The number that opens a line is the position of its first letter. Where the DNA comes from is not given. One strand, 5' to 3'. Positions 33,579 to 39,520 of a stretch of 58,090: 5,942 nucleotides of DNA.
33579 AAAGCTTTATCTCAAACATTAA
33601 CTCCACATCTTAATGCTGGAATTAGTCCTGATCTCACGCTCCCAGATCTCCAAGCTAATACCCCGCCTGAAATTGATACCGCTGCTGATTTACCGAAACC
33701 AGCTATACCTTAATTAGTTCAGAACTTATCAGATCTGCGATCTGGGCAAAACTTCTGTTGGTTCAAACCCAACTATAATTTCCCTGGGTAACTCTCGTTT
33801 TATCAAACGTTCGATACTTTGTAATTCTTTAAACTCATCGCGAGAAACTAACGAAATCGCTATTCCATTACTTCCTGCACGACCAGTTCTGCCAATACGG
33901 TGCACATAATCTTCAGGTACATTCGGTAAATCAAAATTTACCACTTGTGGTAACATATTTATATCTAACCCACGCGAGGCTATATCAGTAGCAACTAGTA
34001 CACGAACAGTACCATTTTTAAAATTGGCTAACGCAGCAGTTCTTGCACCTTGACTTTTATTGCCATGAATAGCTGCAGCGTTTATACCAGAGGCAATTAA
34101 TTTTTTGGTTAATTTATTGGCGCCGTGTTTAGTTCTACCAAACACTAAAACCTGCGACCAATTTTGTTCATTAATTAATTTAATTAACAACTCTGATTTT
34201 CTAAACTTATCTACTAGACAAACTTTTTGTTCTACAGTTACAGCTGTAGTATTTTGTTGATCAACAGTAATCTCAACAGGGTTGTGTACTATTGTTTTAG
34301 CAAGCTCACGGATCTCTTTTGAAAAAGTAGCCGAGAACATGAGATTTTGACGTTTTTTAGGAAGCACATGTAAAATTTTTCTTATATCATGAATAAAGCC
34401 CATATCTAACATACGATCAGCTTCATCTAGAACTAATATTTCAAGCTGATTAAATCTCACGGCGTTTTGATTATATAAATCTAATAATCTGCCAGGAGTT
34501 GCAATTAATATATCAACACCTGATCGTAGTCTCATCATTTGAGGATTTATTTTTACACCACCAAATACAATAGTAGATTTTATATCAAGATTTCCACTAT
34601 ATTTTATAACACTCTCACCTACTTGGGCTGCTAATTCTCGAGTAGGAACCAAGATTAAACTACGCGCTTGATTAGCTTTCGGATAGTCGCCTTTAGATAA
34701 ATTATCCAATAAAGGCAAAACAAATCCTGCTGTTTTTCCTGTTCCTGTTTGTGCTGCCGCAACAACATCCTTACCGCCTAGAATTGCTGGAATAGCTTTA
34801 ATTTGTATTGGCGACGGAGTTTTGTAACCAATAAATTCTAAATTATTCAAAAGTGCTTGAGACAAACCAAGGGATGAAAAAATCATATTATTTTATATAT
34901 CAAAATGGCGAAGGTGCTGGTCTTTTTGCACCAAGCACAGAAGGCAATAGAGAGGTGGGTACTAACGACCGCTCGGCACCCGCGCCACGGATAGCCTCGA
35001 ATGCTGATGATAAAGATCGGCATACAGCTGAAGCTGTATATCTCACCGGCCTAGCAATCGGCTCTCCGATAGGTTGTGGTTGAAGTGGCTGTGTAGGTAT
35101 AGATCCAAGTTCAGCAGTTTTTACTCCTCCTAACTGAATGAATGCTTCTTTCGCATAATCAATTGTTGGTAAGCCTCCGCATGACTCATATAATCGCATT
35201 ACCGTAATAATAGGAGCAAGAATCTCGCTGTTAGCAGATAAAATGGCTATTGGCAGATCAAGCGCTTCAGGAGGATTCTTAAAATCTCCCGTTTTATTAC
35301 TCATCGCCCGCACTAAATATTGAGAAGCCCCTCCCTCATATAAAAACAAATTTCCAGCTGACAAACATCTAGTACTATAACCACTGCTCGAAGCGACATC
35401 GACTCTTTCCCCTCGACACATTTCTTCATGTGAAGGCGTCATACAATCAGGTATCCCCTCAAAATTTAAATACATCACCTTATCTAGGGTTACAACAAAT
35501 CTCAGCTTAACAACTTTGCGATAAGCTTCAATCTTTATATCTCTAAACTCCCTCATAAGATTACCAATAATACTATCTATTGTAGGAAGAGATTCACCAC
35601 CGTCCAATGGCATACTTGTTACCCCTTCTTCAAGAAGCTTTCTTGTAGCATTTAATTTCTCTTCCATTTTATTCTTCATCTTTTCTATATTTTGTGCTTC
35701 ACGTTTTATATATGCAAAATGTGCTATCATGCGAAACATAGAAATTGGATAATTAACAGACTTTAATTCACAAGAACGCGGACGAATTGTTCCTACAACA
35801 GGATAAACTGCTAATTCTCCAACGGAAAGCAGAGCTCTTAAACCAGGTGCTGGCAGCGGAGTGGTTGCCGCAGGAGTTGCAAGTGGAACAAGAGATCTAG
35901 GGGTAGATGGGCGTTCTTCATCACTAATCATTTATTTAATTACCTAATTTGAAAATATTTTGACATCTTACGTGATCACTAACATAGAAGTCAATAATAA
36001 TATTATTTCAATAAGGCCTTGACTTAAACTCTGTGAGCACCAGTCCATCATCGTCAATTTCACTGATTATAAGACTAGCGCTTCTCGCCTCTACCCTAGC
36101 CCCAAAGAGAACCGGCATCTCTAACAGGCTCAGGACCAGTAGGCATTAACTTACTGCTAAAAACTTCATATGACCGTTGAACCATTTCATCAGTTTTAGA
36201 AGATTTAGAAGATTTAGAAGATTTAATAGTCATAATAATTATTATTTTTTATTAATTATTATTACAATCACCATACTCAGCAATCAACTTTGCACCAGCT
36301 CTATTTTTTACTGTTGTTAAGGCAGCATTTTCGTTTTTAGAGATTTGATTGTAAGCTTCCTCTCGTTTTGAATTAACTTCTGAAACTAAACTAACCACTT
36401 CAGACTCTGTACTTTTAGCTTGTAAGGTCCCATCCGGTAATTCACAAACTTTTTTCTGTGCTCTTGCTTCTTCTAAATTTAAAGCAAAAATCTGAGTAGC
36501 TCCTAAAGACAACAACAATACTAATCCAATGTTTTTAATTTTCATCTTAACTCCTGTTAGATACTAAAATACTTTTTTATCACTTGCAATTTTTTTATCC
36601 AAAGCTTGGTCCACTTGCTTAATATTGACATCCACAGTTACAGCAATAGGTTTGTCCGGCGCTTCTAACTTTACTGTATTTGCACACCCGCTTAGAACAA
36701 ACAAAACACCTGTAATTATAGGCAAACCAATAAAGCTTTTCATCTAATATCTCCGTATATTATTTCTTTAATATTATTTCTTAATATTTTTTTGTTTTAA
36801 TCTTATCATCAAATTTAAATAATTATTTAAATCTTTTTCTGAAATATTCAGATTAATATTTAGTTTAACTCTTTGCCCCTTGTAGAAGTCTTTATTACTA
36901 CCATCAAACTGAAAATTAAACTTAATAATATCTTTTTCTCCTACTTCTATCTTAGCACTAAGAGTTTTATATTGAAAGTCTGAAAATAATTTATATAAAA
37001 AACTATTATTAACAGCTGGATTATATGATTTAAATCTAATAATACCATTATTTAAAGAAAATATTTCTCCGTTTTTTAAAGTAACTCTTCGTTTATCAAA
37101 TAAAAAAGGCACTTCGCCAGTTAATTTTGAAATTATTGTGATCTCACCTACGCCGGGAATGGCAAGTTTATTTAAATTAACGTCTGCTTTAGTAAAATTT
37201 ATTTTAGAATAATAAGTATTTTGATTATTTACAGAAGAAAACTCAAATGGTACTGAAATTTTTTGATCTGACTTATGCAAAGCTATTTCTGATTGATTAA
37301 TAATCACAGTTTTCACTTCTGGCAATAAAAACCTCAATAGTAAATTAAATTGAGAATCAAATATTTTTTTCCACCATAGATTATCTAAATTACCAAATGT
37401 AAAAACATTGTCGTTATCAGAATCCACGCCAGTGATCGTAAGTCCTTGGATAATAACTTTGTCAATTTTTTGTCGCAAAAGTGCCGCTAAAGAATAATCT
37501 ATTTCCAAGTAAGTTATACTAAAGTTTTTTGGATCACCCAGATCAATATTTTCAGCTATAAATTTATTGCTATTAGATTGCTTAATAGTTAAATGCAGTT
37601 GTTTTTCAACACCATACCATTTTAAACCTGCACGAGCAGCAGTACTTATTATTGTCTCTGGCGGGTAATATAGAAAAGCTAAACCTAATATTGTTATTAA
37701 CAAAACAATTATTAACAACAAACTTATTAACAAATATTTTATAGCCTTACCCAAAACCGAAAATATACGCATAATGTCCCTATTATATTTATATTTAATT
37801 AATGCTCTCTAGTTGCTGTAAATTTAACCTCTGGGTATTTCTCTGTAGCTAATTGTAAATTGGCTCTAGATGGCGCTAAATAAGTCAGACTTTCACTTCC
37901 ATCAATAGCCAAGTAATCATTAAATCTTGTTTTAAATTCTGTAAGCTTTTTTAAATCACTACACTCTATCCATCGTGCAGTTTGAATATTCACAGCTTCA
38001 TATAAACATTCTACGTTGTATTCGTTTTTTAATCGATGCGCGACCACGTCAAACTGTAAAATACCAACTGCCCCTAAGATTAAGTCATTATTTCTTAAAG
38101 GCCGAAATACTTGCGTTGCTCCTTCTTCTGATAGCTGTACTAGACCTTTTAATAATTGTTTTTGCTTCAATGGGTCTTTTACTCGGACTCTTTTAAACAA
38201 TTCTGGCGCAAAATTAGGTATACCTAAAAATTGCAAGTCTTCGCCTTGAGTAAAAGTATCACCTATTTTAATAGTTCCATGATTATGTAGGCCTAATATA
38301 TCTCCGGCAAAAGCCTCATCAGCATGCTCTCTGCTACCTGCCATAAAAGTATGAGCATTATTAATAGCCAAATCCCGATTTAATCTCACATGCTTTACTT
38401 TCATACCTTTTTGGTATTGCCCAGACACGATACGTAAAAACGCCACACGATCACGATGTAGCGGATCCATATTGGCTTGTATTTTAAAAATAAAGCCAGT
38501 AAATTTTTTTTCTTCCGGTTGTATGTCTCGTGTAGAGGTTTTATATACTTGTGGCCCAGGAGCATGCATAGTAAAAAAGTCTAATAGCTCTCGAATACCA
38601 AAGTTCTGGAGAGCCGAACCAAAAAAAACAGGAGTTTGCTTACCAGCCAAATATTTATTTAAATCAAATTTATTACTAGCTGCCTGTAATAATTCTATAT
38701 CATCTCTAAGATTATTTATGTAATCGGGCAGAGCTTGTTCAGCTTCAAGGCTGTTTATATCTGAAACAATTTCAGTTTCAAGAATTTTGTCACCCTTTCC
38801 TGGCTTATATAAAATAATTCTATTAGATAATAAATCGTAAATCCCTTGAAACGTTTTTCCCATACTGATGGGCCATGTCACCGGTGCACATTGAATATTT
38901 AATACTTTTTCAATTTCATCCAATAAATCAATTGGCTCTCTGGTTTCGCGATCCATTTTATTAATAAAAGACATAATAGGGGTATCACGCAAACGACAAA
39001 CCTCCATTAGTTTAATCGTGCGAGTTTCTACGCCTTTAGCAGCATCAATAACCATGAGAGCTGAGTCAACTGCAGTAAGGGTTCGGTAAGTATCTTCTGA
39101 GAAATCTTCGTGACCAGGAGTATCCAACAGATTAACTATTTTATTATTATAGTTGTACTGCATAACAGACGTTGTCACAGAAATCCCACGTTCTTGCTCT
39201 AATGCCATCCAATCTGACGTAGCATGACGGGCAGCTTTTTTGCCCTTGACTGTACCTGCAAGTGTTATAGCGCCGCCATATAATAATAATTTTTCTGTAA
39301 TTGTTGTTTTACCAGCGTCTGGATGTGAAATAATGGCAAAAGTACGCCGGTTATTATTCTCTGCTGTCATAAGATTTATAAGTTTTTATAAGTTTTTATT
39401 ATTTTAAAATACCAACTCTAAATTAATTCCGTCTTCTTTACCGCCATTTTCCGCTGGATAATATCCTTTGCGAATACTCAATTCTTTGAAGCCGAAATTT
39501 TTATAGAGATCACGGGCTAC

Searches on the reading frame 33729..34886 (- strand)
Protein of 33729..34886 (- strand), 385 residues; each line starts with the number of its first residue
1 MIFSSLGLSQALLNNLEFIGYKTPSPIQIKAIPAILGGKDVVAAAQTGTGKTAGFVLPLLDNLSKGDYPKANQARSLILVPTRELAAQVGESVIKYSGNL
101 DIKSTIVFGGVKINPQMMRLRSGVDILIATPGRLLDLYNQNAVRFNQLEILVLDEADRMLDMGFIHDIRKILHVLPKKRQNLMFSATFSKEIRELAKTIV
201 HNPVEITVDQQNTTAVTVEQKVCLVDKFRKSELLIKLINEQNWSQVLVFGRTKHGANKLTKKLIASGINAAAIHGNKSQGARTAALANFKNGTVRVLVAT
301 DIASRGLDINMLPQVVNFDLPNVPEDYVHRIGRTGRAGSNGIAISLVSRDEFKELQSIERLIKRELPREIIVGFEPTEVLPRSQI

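Call 56: search_protein_families(library=pfam, proteins=[window:33729-34886:-], max_evalue=0.00001)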
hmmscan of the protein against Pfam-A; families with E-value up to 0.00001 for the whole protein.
window:33729-34886:- (385 aa): 3 families
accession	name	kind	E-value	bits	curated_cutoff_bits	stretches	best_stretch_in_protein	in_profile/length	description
PF00270.35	DEAD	-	2.1e-49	167.9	26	1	25-194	1-166/167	DEAD/DEAH box helicase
PF00271.37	Helicase_C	-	6e-30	104.2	23.5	1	230-338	2-110/110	Helicase conserved C-terminal domain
PF04851.21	ResIII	-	1.4e-08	35.3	22.5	1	24-189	4-163/164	Type III restriction enzyme, res subunit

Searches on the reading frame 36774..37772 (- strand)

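Call 56: search_protein_families(library=pfam, proteins=[window:36774-37772:-], max_evalue=0.00001)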
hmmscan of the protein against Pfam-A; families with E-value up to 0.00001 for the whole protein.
window:36774-37772:- (332 aa): 1 family
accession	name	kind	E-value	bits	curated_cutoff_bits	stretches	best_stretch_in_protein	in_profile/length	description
PF11739.14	YdbH-like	-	1.1e-12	48.1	26.3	1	217-308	769-867/893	Intermembrane phospholipid transport protein YdbH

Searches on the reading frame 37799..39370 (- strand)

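Call 56: search_protein_families(library=pfam, proteins=[window:37799-39370:-], max_evalue=0.00001)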
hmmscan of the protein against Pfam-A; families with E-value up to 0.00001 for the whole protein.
window:37799-39370:- (523 aa): 4 families
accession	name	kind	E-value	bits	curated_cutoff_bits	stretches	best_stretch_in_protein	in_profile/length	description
PF00009.33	GTP_EFTU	-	6.8e-51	173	26.5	1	7-271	2-187/188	Elongation factor Tu GTP binding domain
PF16658.11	RF3_C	-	1.2e-45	155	40.1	1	381-508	1-131/132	Class II release factor RF3, C-terminal domain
PF22042.2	EF-G_D2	-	1.6e-22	79.9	27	1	289-375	1-83/84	Elongation factor G domain 2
PF03144.31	GTP_EFTU_D2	-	1e-11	45.5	30.3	1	308-374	2-73/73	Elongation factor Tu domain 2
